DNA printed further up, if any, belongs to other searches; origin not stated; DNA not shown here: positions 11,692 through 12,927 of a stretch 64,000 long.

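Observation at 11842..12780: Unrecognisable basic protein (paralog A), encoded antisense between the L7Ae cluster and GluRS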

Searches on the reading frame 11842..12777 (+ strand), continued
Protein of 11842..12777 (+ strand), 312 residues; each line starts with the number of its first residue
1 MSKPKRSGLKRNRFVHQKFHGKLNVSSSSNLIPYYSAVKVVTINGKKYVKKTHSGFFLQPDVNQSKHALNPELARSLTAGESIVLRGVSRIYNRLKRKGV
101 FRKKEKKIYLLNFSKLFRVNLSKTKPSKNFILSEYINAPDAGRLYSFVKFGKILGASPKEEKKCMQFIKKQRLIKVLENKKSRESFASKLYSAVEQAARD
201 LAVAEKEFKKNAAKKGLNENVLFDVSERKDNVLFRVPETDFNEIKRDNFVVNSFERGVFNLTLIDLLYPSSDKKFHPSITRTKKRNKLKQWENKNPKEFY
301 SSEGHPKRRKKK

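Call 43: fold_search(model_id=the predicted structure, library=pdb)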
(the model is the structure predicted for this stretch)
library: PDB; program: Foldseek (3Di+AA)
matches with E <= 10: 689; with E <= 0.001: 0
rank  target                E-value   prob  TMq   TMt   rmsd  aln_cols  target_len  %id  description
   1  6yky_C                1.2e-02  0.90  0.21  0.22  10.8       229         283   14  Biochemical, Cellular and Structural Characterization of Novel ERK3 Inhibitors (released 2020-09-23)
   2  8k20_B                2.2e-02  0.82  0.26  0.35  16.2       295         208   12  Cryo-EM structure of KEOPS complex from Arabidopsis thaliana (released 2024-04-03)
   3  7d5o_A                2.3e-02  0.77  0.20  0.24  11.2       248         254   14  C-Src in complex with TAS-120 (released 2021-12-22)
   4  6wqx_D                2.6e-02  0.57  0.23  0.29  16.5       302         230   11  Human PRPK-TPRKB complex (released 2021-02-17)
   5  6hd4_A                3.7e-02  0.66  0.21  0.22  10.9       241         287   11  ABL1 IN COMPLEX WITH COMPOUND 7 AND IMATINIB (STI-571) (released 2018-10-24)
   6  3n4u                  3.9e-02  0.21  0.19  0.19  21.3       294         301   12  app APH(2")-IVa form II (released 2010-06-30)
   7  6fil                  4.9e-02  0.57  0.20  0.22  11.9       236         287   12  DDR1, 2-[8-(1H-indazole-5-carbonyl)-4-oxo-1-phenyl-1,3,8-triazaspiro[4.5]decan-3-yl]-N-methylacetamide, 1.730A, P212121, (released 2018-11-28)
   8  3ppz_A                4.9e-02  0.47  0.20  0.22  11.6       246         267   10  Crystal structure of CTR1 kinase domain in complex with staurosporine (released 2011-12-07)
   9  4wh3                  5.8e-02  0.20  0.19  0.17  21.2       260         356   15  N-acetylhexosamine 1-kinase in complex with ATP (released 2015-02-18)
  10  6ylc_B                6.1e-02  0.63  0.21  0.22  11.3       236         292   12  Biochemical, Cellular and Structural Characterization of Novel ERK3 Inhibitors (released 2020-09-23)
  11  6fer_E                6.1e-02  0.51  0.20  0.23  11.4       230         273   10  Crystal Structure of human DDR2 kinase in complex with 2-[4,5-difluoro-2-oxo-1'-(1H-pyrazolo[3,4-b]pyridine-5-carbonyl (released 2018-11-28)
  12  4r77_A                6.5e-02  0.28  0.19  0.21  19.1       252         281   14  Crystal structure of choline kinase LicA from Streptococcus pneumoniae (released 2015-08-12)
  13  4agw_B                7.2e-02  0.66  0.13  0.16  10.4       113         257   18  Discovery of a small molecule type II inhibitor of wild-type and gatekeeper mutants of BCR-ABL, PDGFRalpha, Kit, and S (released 2012-02-15)
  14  5m55                  7.7e-02  0.63  0.21  0.26  11.5       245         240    9  Nek2 bound to arylaminopurine 71 (released 2016-11-02)
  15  6uuo_B                8.1e-02  0.44  0.18  0.21  11.7       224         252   11  Crystal structure of BRAF kinase domain bound to the PROTAC P4B (released 2020-06-03)
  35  7szb_A                1.4e-01  0.66  0.28  0.36   8.3       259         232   12  Crystal Structure Analysis of human PRPK complex with a compound (released 2023-01-25)
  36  6wqx_C                1.4e-01  0.60  0.26  0.33   8.4       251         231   12  Human PRPK-TPRKB complex (released 2021-02-17)
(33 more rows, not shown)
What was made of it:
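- All 50 top PDB Foldseek hits are PKL proteins (ERK3, Src, Abl, Bud32/PRPK from 8k20_B/6wqx/7szb with the best TM at 0.33-0.36, APH(2''), LicA, NahK; call 43). Bud32/PRPK give the best TM-scores (call 43).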

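Call 48: fold_search(model_id=the predicted structure, library=viral)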
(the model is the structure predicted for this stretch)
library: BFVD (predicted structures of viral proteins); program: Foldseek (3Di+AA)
matches with E <= 10: 136; with E <= 0.001: 0
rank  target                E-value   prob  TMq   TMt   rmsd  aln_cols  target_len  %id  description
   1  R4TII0                1.6e-02  0.77  0.23  0.16  14.6       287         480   11  (no name in the UniProt tables at hand)
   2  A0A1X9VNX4            1.8e-02  0.84  0.24  0.28   9.1       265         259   13  Putative serine/threonine protein kinase [Mimivirus AB-566-O17]
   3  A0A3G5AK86            2.7e-02  0.57  0.22  0.22  22.9       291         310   11  Leucine rich repeat N-terminal domain and serine-threonine/tyrosine-protein kinase catalytic domain containing protein [Solumvirus sp.]
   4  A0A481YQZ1            5.1e-02  0.63  0.26  0.28  12.8       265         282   13  Putative serine/threonine protein kinase [Marseillevirus LCMAC101]
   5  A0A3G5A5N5            5.7e-02  0.63  0.23  0.18   8.6       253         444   10  Putative serine/threonine-protein kinase pim-2-like protein [Harvfovirus sp.]
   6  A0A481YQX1            8.5e-02  0.35  0.22  0.28  15.0       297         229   11  Protein kinase [Iridovirus LCIVAC01]
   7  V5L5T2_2              8.5e-02  0.33  0.20  0.09  11.9       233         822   14  (no name in the UniProt tables at hand)
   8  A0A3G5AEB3            9.5e-02  0.63  0.27  0.25  10.5       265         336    9  Protein kinase domain-containing protein (Fragment) [Satyrvirus sp.]
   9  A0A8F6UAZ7            1.0e-01  0.77  0.17  0.15   7.3       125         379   10  Putative phosphotransferase [Rhinella marina erythrocytic-like virus]
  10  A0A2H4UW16            1.2e-01  0.16  0.16  0.13  13.3       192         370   14  Protein kinase domain-containing protein [Bodo saltans virus]
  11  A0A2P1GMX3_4          1.3e-01  0.20  0.18  0.05  10.9       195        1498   10  Replicase polyprotein 1ab [Guangdong red-banded snake-Lycodon rufozonatus-torovirus LPSF30546]
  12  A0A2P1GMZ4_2          1.8e-01  0.35  0.22  0.06  21.6       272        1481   12  Replicase polyprotein 1ab [Hainan hebius popei torovirus]
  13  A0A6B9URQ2            1.9e-01  0.51  0.26  0.13  12.6       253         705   11  (no name in the UniProt tables at hand)
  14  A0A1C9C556            1.9e-01  0.25  0.22  0.20  22.3       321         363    9  Putative ACT-like tyrosine kinase family protein [Heterosigma akashiwo virus 01]
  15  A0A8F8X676            2.0e-01  0.23  0.23  0.19  14.2       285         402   12  (no name in the UniProt tables at hand)
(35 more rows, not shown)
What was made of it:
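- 11950..12651 (+): Predicted minimal protein-kinase-like core (residues 37-270). Secondary structure: beta-hairpin 38-51, long helix 71-97, strands 109-134, helices 141-214, beta-hairpin 249-263. Candidate catalytic set: K51 (11992-11994), E81 (12082-12084), hinge E134 (12241-12243), D224 (12511-12513), N248 (12583-12585), D265 (12634-12636). Calls 43 and 48 (all top Foldseek hits are kinase-like).
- On Protein-kinase-like (PKL) superfamily: All top 50 PDB hits and most top BFVD Foldseek hits are PKL proteins, but E is 0.012 or higher and TM is 0.36 or lower (calls 43, 48).
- Closest known: Eukaryotic-type protein kinases and small-molecule kinases of the PKL superfamily. Same: Overall fold class according to Foldseek ranking (calls 43, 48).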

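Call 69: search_protein_families(library=padloc, proteins=[window:11842-12777:+, P0002, P0005, P0006, P0007, P0010], max_evalue=1)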
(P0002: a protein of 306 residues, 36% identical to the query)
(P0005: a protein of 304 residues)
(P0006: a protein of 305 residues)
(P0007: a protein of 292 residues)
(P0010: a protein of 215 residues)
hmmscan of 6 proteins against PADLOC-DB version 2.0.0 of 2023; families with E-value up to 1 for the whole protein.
window:11842-12777:+ (312 aa): 0 families

P0002 (306 aa): 0 families

P0005 (304 aa): 1 family
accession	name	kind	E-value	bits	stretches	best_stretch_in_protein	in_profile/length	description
PDLC04527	PDC-M23A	-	0.019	12.2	1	165-208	192-235/263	-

P0006 (305 aa): 0 families

P0007 (292 aa): 1 family
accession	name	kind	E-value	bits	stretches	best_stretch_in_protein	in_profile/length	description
PDLC02452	BrxA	-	0.0022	15.7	1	139-166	116-143/204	BrxA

P0010 (215 aa): 0 families

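Call 70: search_protein_families(library=phrogs, proteins=[window:11842-12777:+, P0002, P0005, P0006, P0007, P0010], max_evalue=1)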
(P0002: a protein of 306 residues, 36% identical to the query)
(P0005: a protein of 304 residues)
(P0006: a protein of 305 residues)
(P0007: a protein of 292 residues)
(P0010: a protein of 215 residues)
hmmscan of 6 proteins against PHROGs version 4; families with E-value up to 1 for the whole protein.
window:11842-12777:+ (312 aa): 2 families
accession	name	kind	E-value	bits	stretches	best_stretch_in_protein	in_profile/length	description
phrog_27037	-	unknown function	0.26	12.4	0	141-177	13-49/90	-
phrog_30205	-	unknown function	0.61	11.1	0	204-247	77-120/126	-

P0002 (306 aa): 1 family
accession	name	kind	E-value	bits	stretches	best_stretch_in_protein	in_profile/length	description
phrog_38528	-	unknown function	0.057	14.8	1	173-245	55-126/130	-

P0005 (304 aa): 0 families

P0006 (305 aa): 3 families
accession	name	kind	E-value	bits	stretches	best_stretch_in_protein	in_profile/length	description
phrog_27515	-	unknown function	0.14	13.4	1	194-245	9-57/104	-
phrog_25540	-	unknown function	0.16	12.3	1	95-182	140-229/306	-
phrog_18960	-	unknown function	0.17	10.8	1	179-297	404-523/904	-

P0007 (292 aa): 2 families
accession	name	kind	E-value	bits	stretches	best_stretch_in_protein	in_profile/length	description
phrog_23871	-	unknown function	0.05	14.8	1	143-171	2-29/51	-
phrog_16218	-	unknown function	0.16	12.7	1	94-160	8-72/153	-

P0010 (215 aa): 1 family
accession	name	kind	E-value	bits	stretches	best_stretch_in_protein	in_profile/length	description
phrog_31777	-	unknown function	0.37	11.1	1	128-180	89-142/280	-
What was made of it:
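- No hit in PADLOC or PHROGs (calls 69, 70).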

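Call 85: find_related_loci(query=A5, collection=viral_contigs, flank=5000)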
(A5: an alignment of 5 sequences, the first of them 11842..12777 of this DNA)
Query A5 (312 aa) in viral_contigs; peptide patterns used: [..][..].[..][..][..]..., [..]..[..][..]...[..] (x = any residue, [..] = any of these).
101 stretches matched a pattern, but none encodes a relative of the query by tblastn (E <= 1e-3).
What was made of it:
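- No relatives on viral contigs (call 85).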

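Call 87: list_cluster_members(proteins=[P0001, P0003, P0007, P0006, P0011])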
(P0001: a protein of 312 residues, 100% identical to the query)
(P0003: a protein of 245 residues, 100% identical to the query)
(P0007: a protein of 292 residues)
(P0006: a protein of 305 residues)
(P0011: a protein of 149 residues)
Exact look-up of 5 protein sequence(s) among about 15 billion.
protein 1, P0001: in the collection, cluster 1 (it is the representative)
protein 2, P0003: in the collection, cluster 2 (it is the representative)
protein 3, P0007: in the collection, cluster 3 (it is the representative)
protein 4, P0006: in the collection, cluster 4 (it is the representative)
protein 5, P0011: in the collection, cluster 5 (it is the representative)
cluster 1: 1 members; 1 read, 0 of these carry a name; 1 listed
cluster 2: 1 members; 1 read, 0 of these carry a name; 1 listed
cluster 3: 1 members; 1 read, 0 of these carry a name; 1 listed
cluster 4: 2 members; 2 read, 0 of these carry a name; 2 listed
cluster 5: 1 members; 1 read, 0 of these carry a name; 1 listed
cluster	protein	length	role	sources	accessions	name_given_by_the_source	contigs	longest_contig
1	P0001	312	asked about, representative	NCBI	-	-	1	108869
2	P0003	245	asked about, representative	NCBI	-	-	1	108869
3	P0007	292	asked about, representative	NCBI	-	-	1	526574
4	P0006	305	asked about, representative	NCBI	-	-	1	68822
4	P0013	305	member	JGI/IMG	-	-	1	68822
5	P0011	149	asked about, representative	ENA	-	-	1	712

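Call 88: find_encoding_contigs(protein=P0011, flank=5000, max_places=3)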
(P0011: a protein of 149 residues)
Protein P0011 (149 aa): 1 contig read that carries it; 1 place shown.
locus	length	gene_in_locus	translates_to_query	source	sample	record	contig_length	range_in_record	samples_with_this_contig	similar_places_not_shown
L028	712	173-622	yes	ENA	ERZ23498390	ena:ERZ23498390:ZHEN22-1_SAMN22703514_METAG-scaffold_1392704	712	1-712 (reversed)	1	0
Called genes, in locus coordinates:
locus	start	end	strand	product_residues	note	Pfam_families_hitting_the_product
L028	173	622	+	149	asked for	-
